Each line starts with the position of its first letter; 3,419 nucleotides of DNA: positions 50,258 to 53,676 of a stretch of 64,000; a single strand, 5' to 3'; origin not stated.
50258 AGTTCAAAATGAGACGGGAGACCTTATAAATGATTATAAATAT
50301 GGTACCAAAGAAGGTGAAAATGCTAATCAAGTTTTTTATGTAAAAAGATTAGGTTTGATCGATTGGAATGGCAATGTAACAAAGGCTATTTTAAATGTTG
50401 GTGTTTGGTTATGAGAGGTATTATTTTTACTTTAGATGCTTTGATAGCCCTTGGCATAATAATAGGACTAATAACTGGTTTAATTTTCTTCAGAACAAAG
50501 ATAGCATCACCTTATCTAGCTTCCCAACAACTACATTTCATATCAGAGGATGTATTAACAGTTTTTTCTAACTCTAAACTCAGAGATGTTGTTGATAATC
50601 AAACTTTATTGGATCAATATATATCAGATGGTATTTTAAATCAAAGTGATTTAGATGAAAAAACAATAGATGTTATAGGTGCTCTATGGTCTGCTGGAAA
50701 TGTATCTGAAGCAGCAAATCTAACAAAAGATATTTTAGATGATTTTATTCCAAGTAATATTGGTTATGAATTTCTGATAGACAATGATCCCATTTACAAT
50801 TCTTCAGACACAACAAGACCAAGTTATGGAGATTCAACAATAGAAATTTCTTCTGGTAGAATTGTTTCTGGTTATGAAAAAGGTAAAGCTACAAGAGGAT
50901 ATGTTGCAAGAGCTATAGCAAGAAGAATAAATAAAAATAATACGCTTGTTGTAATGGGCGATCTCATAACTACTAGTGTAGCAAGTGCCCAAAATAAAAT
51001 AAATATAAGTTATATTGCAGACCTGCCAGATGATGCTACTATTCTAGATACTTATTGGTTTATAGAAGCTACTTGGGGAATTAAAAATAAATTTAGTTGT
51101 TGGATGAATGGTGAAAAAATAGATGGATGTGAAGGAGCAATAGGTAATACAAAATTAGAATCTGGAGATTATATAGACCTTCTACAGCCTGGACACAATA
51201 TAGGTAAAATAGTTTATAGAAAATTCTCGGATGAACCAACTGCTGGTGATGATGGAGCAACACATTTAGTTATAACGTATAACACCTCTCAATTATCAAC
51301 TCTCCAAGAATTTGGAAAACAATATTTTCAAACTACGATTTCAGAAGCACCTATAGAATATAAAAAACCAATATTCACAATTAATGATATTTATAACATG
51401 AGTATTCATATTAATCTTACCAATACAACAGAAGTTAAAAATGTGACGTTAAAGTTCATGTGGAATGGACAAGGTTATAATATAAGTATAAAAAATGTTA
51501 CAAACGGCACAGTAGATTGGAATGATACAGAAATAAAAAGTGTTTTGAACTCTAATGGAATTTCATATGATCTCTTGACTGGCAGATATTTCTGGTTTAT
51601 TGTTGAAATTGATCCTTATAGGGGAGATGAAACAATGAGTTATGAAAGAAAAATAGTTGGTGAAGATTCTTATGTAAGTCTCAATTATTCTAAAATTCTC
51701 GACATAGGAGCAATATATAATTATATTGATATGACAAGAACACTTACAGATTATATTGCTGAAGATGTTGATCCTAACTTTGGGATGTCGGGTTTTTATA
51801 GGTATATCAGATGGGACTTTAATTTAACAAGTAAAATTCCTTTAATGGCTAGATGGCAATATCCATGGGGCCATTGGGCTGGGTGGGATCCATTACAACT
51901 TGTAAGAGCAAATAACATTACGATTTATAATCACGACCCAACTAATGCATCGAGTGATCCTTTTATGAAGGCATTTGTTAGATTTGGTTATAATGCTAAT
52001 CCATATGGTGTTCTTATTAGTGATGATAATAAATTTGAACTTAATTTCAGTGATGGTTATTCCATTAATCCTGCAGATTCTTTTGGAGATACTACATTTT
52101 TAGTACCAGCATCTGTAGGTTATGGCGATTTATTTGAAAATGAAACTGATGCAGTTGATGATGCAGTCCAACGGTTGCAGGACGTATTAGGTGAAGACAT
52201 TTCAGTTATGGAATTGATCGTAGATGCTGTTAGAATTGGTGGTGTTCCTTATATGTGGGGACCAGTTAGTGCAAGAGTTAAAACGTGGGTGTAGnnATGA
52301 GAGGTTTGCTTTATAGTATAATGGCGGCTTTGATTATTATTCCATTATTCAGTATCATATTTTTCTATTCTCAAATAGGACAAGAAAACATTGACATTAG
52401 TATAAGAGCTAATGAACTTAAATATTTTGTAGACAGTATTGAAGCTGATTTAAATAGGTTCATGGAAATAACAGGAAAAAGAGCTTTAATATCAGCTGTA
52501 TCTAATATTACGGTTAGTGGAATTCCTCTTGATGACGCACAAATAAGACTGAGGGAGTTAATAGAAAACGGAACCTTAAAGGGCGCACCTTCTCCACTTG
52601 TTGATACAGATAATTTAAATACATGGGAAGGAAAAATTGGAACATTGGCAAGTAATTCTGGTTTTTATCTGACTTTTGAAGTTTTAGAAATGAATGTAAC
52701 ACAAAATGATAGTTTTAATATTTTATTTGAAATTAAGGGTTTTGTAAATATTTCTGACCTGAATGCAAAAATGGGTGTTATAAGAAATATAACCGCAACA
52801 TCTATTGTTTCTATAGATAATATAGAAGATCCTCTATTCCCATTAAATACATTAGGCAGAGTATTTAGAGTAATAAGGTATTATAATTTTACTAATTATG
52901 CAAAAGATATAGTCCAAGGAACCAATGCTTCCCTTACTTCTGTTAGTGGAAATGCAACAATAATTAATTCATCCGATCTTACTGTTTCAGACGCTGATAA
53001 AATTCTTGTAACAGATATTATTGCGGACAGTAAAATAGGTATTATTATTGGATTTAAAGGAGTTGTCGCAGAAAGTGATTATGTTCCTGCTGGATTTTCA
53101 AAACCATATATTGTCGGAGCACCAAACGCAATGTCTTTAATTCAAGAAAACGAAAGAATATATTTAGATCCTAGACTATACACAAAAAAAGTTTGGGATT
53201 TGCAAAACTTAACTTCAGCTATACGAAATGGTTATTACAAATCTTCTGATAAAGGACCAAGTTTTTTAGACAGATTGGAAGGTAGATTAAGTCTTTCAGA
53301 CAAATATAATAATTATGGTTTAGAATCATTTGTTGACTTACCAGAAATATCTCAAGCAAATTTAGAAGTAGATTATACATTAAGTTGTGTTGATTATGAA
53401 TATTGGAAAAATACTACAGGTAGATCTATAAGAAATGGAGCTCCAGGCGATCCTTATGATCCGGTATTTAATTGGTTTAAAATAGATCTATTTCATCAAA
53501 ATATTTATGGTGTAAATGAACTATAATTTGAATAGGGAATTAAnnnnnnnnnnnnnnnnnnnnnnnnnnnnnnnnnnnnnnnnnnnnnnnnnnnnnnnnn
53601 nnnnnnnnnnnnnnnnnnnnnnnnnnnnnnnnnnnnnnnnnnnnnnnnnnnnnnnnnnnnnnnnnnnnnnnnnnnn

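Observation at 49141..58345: Tad-like archaeal type IV pilus locus with a split (TadB plus TadC-like) platform, two MKG-leader pilins and two giant pilin-like proteins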

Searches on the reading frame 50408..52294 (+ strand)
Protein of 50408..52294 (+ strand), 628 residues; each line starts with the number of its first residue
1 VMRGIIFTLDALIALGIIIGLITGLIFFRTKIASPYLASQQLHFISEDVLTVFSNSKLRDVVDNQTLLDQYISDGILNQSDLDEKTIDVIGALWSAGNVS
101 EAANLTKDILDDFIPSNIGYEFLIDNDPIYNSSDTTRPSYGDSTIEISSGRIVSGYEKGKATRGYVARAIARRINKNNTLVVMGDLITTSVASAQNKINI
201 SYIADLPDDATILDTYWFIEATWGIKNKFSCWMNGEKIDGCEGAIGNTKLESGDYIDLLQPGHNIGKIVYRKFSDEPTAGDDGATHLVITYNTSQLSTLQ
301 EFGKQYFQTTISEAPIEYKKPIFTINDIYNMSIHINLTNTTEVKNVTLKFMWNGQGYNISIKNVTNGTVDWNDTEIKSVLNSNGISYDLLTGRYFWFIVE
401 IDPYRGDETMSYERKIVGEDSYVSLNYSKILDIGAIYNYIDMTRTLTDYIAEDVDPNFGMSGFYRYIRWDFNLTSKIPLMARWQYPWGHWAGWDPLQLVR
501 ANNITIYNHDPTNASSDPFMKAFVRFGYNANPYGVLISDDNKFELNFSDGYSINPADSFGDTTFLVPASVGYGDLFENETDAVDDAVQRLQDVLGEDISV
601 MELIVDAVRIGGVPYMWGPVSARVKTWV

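Call 3: search_protein_families(library=pfam, proteins=[window:50408-52294:+], max_evalue=1)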
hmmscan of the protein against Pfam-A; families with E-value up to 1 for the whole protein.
window:50408-52294:+ (628 aa): 0 families

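Call 4: search_protein_families(library=ncbifam, proteins=[window:50408-52294:+], max_evalue=1)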
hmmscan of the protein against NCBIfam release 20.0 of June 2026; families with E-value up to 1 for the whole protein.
window:50408-52294:+ (628 aa): 0 families

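Call 20: find_homologous_proteins(query=window:50408-52294:+)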
Query window:50408-52294:+ (628 aa): 60 proteins with E <= 0.001 among 8000 candidates.
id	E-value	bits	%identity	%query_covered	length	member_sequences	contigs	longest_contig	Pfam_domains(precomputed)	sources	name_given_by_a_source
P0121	0.0e+0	1223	83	100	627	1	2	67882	-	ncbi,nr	ncbi:MAG: hypothetical protein GTN36_04020 [Candidatus Aenigmarchaeota archaeon]|nr:hypothetical pro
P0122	0.0e+0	1140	79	100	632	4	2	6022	-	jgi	-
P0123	1.1e-264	898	63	100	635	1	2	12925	-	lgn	-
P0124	5.7e-264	895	63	100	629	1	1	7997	-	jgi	jgi:hypothetical protein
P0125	7.3e-251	852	61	100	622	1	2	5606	-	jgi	jgi:hypothetical protein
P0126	6.7e-248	842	60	100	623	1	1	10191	-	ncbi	ncbi:MAG: hypothetical protein QXD43_01160 [Candidatus Aenigmatarchaeota archaeon]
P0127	5.4e-246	836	60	100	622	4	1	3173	-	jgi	-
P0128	3.9e-244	830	59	100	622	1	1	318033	-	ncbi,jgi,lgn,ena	-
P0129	1.4e-241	821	59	100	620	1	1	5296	-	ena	-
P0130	2.0e-240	818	59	100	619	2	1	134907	-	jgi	-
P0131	6.1e-240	816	58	100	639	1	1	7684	-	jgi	jgi:hypothetical protein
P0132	4.6e-238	810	58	100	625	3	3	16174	-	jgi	-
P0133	7.8e-236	803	58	100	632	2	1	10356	-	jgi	-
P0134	1.3e-233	795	57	100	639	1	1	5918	-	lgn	-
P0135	1.1e-232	792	56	100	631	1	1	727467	-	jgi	jgi:hypothetical protein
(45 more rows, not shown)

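Call 33: predict_structure(alignment_id=A1)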
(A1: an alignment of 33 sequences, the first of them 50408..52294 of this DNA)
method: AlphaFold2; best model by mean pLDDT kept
length: 628 residues; sequences in the alignment: 33
mean_pLDDT: 86.9   pTM: 0.71
mean pLDDT of the five models: 86.9, 85.9, 83.7, 82.8, 82.8
residues with pLDDT >= 90: 323; 70-90: 250; 50-70: 43; < 50: 12
segments of 3 or more residues with pLDDT < 50: 1-4, 28-32
pLDDT, mean of each block of 10 residues (from residue 1): 51 76 59 66 88 88 88 86 86 84 91 87 90 85 86 70 81 92 93 86 95 94 80 92 77 90 95 86 94 88 92 94 91 95 95 93 96 97 94 94 83 93 85 62 92 80 92 91 91 93 95 92 91 89 95 93 91 84 92 88 87 61 90
secondary structure, 60 per line:
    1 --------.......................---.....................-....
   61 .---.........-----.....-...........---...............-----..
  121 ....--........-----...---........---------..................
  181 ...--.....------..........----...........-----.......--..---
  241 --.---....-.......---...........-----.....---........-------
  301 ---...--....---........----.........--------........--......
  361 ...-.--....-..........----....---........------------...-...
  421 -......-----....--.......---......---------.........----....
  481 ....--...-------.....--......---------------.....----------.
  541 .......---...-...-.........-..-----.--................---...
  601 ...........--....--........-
elements in order: H9-31 H35-55 H58-61 H65-73 H79-83 H86-95 H99-113 E119-124 E127-131 E146-153 E163-183 E186-190 E197-206 E211-221 E227-233 E247-250 H252-258 E262-272 E278-282 E286-293 E304-306 E309-312 E316-323 E328-336 E345-352 E355-363 E368-371 H373-382 H387-390 E394-401 E414-416 E422-427 H433-436 E439-445 E449-454 E464-472 E477-484 E487-489 E497-501 E504-509 E525-529 E540-547 E551-553 E559-567 H579-594 E598-611 H614-617 E620-627

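Call 74: fold_search(model_id=the predicted structure, library=pdb)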
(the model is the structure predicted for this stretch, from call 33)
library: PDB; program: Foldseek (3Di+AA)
matches with E <= 10: 1299; with E <= 0.001: 105
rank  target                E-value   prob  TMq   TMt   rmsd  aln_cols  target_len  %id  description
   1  8qqh_BBB              9.9e-08  0.99  0.11  0.08  24.1       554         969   10  Structure of beta-galactosidase from Desulfurococcus amyloliticus (released 2024-08-14)
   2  9fmt_B                1.3e-07  0.99  0.12  0.12  22.0       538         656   10  Cryo-EM structure of the BcsB hexameric crown from the E. coli cellulose secretion macrocomplex (released 2024-10-16)
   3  9b8i                  1.5e-07  0.98  0.13  0.11  35.5       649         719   10  Cryo-EM structure of the E. coli cellulose synthase BcsB-BcsC fusion protein (released 2025-02-19)
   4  4w8j                  1.8e-07  0.97  0.11  0.07  32.1       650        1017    8  Structure of the full-length insecticidal protein Cry1Ac reveals intriguing details of toxin packaging into in vivo form (released 2014-09-17)
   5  6yg8_A                2.4e-07  0.99  0.13  0.13  23.5       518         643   10  Cryo-EM structure of a BcsB pentamer in the context of an assembled Bcs macrocomplex (released 2021-02-24)
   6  5x7o_A                5.4e-07  0.97  0.12  0.07  23.1       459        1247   11  Crystal structure of Paenibacillus sp. 598K alpha-1,6-glucosyltransferase (released 2017-07-26)
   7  8w7n                  6.7e-07  0.90  0.11  0.07  44.3       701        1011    7  Crystal structure of the in-cell Cry1Aa purified from Bacillus thuringiensis (released 2024-03-06)
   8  9fmt_D                9.3e-07  0.99  0.12  0.12  22.5       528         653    9  Cryo-EM structure of the BcsB hexameric crown from the E. coli cellulose secretion macrocomplex (released 2024-10-16)
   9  9fmt_A                9.3e-07  0.98  0.12  0.12  22.7       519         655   11  Cryo-EM structure of the BcsB hexameric crown from the E. coli cellulose secretion macrocomplex (released 2024-10-16)
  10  9fmt_F                9.3e-07  0.98  0.13  0.12  26.4       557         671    9  Cryo-EM structure of the BcsB hexameric crown from the E. coli cellulose secretion macrocomplex (released 2024-10-16)
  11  8qqh_AAA              1.0e-06  0.95  0.11  0.08  22.7       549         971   10  Structure of beta-galactosidase from Desulfurococcus amyloliticus (released 2024-08-14)
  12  9fmt_C                1.2e-06  0.99  0.15  0.15  22.7       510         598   11  Cryo-EM structure of the BcsB hexameric crown from the E. coli cellulose secretion macrocomplex (released 2024-10-16)
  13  5ej1_B                1.6e-06  0.94  0.11  0.11  23.0       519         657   12  Pre-translocation state of bacterial cellulose synthase (released 2016-03-30)
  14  6yg8_D                1.7e-06  0.98  0.13  0.12  25.2       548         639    9  Cryo-EM structure of a BcsB pentamer in the context of an assembled Bcs macrocomplex (released 2021-02-24)
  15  6yg8_B                2.9e-06  0.99  0.13  0.13  20.8       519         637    9  Cryo-EM structure of a BcsB pentamer in the context of an assembled Bcs macrocomplex (released 2021-02-24)
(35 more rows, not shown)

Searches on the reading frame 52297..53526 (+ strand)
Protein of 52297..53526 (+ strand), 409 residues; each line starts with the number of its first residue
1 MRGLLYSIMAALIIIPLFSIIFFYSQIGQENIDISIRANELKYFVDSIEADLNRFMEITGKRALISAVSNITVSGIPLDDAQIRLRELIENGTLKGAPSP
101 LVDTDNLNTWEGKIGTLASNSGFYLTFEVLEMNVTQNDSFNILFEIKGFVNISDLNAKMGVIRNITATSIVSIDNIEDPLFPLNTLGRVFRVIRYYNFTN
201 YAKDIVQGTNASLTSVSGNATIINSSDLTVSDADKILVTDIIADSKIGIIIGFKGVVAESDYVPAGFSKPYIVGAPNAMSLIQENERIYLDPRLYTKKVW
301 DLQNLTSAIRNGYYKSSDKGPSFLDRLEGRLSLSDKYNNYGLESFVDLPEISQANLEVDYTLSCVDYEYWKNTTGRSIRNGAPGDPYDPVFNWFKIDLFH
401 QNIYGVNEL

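Call 3: search_protein_families(library=pfam, proteins=[window:52297-53526:+], max_evalue=1)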
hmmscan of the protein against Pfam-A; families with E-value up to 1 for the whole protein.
window:52297-53526:+ (409 aa): 3 families
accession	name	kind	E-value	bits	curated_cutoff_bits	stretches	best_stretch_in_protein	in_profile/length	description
PF05475.17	Chlam_vir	-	0.021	15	25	1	215-297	24-105/146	Pgp3 C-terminal domain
PF12195.14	End_beta_barrel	-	0.078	13.4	35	1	193-231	21-62/83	Beta barrel domain of bacteriophage endosialidase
PF00391.29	PEP-utilizers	-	0.11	12.6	23.1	1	248-291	25-68/72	PEP-utilising enzyme, mobile domain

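Call 4: search_protein_families(library=ncbifam, proteins=[window:52297-53526:+], max_evalue=1)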
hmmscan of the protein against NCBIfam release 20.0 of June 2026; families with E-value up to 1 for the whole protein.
window:52297-53526:+ (409 aa): 3 families
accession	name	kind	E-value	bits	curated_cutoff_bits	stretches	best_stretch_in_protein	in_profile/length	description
NF052482.1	sulfolyase_CuyA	equivalog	0.0032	16.3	450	1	252-318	249-311/332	D-cysteate sulfo-lyase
NF033117.2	vanR_ACDEGLN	exception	0.012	15.2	350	1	126-240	44-156/226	VanR-ABDEGLN family response regulator transcription factor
NF000403.1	vanR-C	exception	0.028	14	480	1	128-202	50-126/231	vancomycin resistance response regulator transcription factor VanR-C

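Call 44: find_homologous_proteins(query=window:52297-53526:+)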
Query window:52297-53526:+ (409 aa): 140 proteins with E <= 0.001 among 5057 candidates; the best 120 are listed.
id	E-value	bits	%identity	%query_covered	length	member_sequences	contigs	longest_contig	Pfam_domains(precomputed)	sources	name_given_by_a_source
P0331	2.1e-266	901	100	100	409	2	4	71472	-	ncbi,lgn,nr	ncbi:MAG: hypothetical protein GTN40_05450 [Candidatus Aenigmarchaeota archaeon]|nr:hypothetical pro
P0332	1.0e-214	731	82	100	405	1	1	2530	-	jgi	-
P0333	1.1e-190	652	75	100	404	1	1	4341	-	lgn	-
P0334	7.0e-188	643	73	100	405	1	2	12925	-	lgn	-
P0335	5.8e-184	630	74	98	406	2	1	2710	-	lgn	-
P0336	7.5e-177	606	72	100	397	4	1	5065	-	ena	-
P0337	6.9e-170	583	70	98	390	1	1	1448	-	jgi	-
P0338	1.5e-159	549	67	100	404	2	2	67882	-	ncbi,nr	ncbi:MAG: hypothetical protein GTN36_04015 [Candidatus Aenigmarchaeota archaeon]|nr:hypothetical pro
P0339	7.1e-153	527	62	100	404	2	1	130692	-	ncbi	-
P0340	3.4e-152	525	62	100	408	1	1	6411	-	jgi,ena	-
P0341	1.1e-137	477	61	98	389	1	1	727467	-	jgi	jgi:hypothetical protein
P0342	2.8e-137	476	56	100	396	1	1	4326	-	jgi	jgi:hypothetical protein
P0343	3.5e-135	469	55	100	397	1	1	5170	-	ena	-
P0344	5.0e-127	442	55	100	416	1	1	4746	-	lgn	-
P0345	2.4e-126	440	54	100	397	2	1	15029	-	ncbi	-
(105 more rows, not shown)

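Call 60: predict_structure(alignment_id=A3)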
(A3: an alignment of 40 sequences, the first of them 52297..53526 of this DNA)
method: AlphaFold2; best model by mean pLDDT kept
length: 409 residues; sequences in the alignment: 40
mean_pLDDT: 92.0   pTM: 0.82
mean pLDDT of the five models: 92.0, 91.8, 91.0, 91.0, 90.5
residues with pLDDT >= 90: 330; 70-90: 65; 50-70: 14; < 50: 0
segments of 3 or more residues with pLDDT < 50: none
pLDDT, mean of each block of 10 residues (from residue 1): 70 75 62 79 91 95 96 95 97 94 92 92 92 95 96 86 94 97 94 90 95 95 97 97 96 97 95 97 97 89 95 94 98 91 96 96 97 95 88 95 92
secondary structure, 60 per line:
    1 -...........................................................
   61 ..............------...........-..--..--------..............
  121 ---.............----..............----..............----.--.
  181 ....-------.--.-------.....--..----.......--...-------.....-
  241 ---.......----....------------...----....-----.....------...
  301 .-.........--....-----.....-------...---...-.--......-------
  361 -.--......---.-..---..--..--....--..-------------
elements in order: H2-74 H81-91 H107-120 E124-136 E141-154 E159-172 H180-184 E203-207 E216-222 E235-239 H244-250 E255-258 E271-273 H278-281 E287-291 E298-301 H303-311 E314-317 H323-327 E341-343 H348-353 H366-370 H389-392
